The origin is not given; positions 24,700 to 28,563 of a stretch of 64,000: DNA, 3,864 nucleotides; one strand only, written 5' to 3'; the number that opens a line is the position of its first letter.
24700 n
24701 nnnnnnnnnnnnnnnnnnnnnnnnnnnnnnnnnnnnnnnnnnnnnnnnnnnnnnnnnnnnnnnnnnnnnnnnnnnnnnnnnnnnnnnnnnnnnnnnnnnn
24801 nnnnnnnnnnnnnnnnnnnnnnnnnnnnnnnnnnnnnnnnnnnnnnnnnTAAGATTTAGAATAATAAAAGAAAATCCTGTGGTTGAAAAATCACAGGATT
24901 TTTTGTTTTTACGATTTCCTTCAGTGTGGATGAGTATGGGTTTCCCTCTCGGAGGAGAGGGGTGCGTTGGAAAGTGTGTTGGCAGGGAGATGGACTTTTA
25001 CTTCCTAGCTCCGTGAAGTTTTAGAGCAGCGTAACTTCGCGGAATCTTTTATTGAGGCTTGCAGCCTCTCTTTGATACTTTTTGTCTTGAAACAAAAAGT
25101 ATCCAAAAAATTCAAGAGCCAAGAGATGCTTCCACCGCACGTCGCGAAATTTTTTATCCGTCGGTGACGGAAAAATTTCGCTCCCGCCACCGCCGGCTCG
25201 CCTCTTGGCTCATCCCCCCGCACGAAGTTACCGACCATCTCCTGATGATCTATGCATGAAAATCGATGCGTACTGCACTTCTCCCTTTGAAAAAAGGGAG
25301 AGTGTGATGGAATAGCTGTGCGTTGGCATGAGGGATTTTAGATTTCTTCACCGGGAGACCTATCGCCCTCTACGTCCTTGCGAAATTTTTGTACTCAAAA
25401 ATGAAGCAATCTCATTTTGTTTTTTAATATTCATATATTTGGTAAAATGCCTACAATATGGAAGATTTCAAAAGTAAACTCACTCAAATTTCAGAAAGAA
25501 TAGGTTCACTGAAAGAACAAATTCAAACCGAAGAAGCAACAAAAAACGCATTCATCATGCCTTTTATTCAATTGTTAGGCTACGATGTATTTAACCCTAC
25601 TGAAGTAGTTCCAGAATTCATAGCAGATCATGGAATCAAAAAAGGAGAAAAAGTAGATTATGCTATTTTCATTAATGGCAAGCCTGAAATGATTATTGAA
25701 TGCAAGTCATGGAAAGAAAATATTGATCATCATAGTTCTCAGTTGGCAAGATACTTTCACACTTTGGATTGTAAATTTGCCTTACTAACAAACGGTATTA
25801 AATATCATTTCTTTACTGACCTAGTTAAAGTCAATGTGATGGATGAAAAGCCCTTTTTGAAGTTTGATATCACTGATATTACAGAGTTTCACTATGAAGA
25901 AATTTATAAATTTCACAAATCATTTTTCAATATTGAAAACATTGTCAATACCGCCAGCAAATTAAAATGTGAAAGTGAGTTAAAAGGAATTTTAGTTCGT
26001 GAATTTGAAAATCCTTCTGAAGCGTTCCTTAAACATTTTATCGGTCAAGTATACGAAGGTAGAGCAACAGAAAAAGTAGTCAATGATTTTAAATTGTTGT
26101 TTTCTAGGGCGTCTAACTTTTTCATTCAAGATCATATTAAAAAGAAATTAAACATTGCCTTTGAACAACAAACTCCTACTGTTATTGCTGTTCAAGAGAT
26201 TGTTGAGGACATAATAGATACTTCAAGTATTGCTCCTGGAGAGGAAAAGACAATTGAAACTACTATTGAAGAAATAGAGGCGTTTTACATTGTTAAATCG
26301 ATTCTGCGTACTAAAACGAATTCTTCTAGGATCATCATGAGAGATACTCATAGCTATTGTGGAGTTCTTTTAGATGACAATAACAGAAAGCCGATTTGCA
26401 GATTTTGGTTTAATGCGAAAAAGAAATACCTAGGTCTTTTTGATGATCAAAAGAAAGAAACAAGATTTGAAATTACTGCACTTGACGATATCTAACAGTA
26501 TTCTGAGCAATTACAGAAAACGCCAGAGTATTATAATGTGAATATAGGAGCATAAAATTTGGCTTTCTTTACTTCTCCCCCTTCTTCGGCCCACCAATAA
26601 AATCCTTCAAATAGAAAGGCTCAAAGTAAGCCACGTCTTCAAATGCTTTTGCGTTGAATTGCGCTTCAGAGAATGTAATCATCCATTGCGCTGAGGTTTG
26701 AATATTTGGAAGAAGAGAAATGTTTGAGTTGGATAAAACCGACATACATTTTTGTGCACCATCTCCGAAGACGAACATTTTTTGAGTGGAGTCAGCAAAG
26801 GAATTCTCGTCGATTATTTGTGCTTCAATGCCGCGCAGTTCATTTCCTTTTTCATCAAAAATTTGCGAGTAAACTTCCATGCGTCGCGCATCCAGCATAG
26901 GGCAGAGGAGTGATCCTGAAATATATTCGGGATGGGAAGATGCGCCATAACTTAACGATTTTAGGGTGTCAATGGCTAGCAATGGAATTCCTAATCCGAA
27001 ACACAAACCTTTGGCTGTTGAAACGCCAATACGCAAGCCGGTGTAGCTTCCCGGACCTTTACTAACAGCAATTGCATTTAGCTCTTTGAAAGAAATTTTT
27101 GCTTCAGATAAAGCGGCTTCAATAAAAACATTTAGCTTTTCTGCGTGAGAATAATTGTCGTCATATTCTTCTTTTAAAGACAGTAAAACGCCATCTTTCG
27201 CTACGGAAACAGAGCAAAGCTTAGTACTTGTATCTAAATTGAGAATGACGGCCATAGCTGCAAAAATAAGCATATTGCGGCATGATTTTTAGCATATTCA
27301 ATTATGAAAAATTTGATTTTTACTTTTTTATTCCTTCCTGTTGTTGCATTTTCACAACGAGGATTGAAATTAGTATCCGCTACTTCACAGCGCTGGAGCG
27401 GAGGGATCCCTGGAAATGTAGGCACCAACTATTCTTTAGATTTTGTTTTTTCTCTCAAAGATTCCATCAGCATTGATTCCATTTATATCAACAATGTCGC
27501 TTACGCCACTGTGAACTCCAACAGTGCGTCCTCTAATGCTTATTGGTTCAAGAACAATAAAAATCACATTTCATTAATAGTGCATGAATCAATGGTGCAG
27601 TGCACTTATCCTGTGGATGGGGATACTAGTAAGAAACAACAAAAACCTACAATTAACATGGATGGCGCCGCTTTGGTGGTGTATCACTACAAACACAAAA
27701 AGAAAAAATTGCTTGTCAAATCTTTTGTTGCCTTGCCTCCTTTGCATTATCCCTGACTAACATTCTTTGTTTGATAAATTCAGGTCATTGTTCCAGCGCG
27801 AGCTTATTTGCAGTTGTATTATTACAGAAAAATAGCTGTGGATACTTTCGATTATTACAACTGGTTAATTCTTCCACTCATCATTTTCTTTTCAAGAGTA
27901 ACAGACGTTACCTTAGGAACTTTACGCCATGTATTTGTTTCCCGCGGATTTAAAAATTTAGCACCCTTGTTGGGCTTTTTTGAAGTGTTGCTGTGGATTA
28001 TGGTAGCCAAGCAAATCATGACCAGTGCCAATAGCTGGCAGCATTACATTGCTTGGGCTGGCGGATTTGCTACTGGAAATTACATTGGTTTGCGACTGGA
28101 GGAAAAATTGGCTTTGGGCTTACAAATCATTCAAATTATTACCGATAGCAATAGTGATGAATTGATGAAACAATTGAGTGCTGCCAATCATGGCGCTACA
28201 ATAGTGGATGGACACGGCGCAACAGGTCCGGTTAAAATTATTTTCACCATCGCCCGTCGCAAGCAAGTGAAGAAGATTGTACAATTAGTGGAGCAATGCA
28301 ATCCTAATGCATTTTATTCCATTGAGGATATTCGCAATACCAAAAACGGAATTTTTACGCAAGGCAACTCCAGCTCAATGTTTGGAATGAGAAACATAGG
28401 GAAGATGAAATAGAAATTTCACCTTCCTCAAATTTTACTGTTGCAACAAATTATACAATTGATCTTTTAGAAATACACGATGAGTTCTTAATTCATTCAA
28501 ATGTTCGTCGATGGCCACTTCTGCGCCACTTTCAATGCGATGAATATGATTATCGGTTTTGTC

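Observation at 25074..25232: Two paralogous ~160-nt GC-rich elements with compensatory base changes: candidate novel structured RNA or repeat family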

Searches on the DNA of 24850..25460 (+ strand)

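Call 8: search_rna_families(source=window, start=24850, end=25460, threshold=evalue, max_evalue=10, show_alignments=2)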
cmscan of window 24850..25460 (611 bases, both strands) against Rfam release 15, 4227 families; matches with E-value up to 10: 17.
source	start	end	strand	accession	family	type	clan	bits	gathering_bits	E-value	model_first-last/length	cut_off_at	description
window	24850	24910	+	RF04312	trpB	Cis-reg;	-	25.8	59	0.25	45-107/107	5'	trpB ncRNA motif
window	24850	24914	+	RF00557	L10_leader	Cis-reg; leader;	-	22.2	44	0.22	64-138/138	5'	Ribosomal protein L10 leader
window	24850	24907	+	RF00506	Thr_leader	Cis-reg; leader;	-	21.3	55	0.14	62-118/118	5'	Threonine operon leader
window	25067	25110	-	RF03578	mir-3910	Gene; miRNA;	-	20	95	0.31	1-82/82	no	mir-3910 microRNA precursor family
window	25069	25106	-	RF03794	MIR5298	Gene; miRNA;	-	19.8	70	2.1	1-80/80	no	MIR5298 microRNA precursor family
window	25066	25111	-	RF04239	mir-4679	Gene; miRNA;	-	18.5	88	1.1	1-75/75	no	mir-4679 microRNA precursor family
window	24851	24901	+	RF02418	Spd-sr07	Gene; sRNA;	-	18.5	55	3.5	6-63/63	no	Streptococcus sRNA Spd-sr07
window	24871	24903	-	RF03325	mir-4872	Gene; miRNA;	-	18.4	58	0.56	23-55/76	no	mir-4872 microRNA precursor family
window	25330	25449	-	RF02179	ST7-AS1_1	Gene; lncRNA;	-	18.3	45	9.2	1-117/117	no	ST7 antisense RNA 1 conserved region 1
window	24852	24907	+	RF04319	BTncRNA_FopS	Gene; sRNA;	-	18.2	56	3.3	18-71/71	no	Bacteroidetes FopS (family of paralogous sRNAs)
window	24864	24908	+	RF04157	MIR9486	Gene; miRNA;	-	17.1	100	1.4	1-119/119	no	MIR9486 microRNA precursor family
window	24860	24912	-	RF00854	mir-5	Gene; miRNA;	-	17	75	2.1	1-70/70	no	mir-5 microRNA precursor family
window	24852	24968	+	RF04180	BTnc231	Gene; sRNA;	-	16.5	80.4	0.81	16-154/154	no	Bacteroides sRNA BTnc231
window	25070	25107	+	RF03578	mir-3910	Gene; miRNA;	-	16.1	95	3.5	1-82/82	no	mir-3910 microRNA precursor family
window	25066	25111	-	RF03642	MIR5743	Gene; miRNA;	-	15.1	111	10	1-81/81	no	MIR5743 microRNA precursor family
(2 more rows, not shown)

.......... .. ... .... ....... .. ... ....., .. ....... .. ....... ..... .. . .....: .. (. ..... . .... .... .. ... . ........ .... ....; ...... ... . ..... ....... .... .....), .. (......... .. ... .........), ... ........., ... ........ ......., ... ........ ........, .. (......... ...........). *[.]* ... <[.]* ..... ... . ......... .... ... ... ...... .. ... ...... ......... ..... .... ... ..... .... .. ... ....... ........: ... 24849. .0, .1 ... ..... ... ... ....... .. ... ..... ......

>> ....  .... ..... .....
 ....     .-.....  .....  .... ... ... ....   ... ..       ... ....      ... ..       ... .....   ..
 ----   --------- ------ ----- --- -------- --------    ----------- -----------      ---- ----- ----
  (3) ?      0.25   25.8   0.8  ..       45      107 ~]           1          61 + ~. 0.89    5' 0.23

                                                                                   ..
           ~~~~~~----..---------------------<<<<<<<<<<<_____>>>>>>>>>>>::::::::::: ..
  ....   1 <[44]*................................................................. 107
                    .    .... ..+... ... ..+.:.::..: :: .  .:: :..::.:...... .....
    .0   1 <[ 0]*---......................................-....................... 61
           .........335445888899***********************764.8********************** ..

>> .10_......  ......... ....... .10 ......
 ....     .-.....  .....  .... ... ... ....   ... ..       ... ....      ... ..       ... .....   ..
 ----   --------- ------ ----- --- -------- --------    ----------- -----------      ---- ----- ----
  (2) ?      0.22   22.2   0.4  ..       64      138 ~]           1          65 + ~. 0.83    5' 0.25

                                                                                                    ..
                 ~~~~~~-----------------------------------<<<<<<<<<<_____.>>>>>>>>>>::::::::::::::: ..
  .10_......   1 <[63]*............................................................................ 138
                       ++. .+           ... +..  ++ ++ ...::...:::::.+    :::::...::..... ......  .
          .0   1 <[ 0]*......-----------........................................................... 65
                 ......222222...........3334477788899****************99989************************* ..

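Call 54: search_dna_similar(query=window:25005-25425:+, collection=plasmids, mode=distant, max_evalue=0.01, max_rows=10)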
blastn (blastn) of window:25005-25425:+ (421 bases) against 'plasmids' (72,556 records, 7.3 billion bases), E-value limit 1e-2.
Records with a match: 2; places in all: 2; records where one place covers at least 80% of the query: 0.
Best place of each record, by identity: 80-90% 2.
By first word of the organism name: Lactobacillus 2.
By predicted mobility (MOB-suite, as given by PLSDB): non-mobilizable 2.
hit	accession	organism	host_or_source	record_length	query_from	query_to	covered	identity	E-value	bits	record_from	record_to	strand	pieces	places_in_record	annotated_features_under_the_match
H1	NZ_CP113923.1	Lactobacillus sp. ESL0731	Scaptotrigona polysticta,Rain forest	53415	62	115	13%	81.5%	2e-4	54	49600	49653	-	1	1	ParA family protein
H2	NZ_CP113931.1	Lactobacillus sp. ESL0700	Scaptotrigona polysticta,Rain forest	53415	62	115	13%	81.5%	2e-4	54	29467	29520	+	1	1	ParA family protein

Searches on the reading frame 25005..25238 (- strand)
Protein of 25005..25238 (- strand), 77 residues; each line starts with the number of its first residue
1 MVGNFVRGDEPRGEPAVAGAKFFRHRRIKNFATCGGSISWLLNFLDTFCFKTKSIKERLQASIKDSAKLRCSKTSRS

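Call 21: search_protein_families(library=pfam, proteins=[window:25005-25238:-], max_evalue=0.01)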
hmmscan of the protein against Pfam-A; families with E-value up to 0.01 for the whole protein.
window:25005-25238:- (77 aa): 0 families

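Call 41: find_homologous_proteins(query=window:25005-25238:-, max_evalue=1)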
Query window:25005-25238:-: no candidate shares three 5-residue words with the query. No homologue found.
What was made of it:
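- Tried and rejected: Protein search with the 77-aa ORF spanning copy A, to find miscalled ORFs on other copies: no candidates (call 41).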

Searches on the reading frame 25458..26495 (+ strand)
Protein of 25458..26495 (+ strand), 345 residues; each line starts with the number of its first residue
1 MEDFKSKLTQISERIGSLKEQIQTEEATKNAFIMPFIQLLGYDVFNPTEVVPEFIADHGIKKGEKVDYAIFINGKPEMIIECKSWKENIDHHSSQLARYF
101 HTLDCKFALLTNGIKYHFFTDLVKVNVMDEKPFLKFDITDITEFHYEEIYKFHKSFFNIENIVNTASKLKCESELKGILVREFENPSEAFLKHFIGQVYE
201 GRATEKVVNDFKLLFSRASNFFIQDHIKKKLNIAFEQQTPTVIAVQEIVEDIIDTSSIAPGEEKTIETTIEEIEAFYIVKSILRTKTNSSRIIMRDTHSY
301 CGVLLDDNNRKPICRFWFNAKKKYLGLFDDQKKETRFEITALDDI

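Call 18: find_encoding_contigs(protein=window:25458-26495:+, flank=3000, max_places=10)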
Protein window:25458-26495:+ (345 aa): no gene with exactly this product is on record in the collection.

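Call 20: search_protein_families(library=pfam, proteins=[window:25458-26495:+])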
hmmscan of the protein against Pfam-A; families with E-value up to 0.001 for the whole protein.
window:25458-26495:+ (345 aa): 2 families
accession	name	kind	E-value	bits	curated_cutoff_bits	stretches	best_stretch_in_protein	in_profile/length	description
PF04313.20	HSDR_N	-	2.9e-15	57.1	25.1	2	63-122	125-193/198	Type I restriction enzyme R protein N terminus (HSDR_N)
PF13588.12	HSDR_N_2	-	2.4e-10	40.9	25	1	25-120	2-95/110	Type I restriction enzyme R protein N terminus (HSDR_N)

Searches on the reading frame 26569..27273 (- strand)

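Call 20: search_protein_families(library=pfam, proteins=[window:26569-27273:-])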
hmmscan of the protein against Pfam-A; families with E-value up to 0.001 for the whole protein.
window:26569-27273:- (234 aa): 1 family
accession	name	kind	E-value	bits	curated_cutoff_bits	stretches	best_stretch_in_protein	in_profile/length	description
PF00814.31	TsaD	-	6.2e-28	98.7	24.8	1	42-155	28-142/264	tRNA N6-adenosine threonylcarbamoyltransferase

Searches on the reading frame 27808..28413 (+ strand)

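Call 20: search_protein_families(library=pfam, proteins=[window:27808-28413:+])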
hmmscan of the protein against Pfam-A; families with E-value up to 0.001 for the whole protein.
window:27808-28413:+ (201 aa): 2 families
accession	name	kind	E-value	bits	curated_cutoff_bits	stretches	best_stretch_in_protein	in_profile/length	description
PF18955.5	DUF5698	-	4.5e-21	75.5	27.5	1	38-94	1-57/58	Domain of unknown function (DUF5698)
PF10035.14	DUF2179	-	1.6e-14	53.9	22.8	1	128-177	1-52/55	Uncharacterized protein conserved in bacteria (DUF2179)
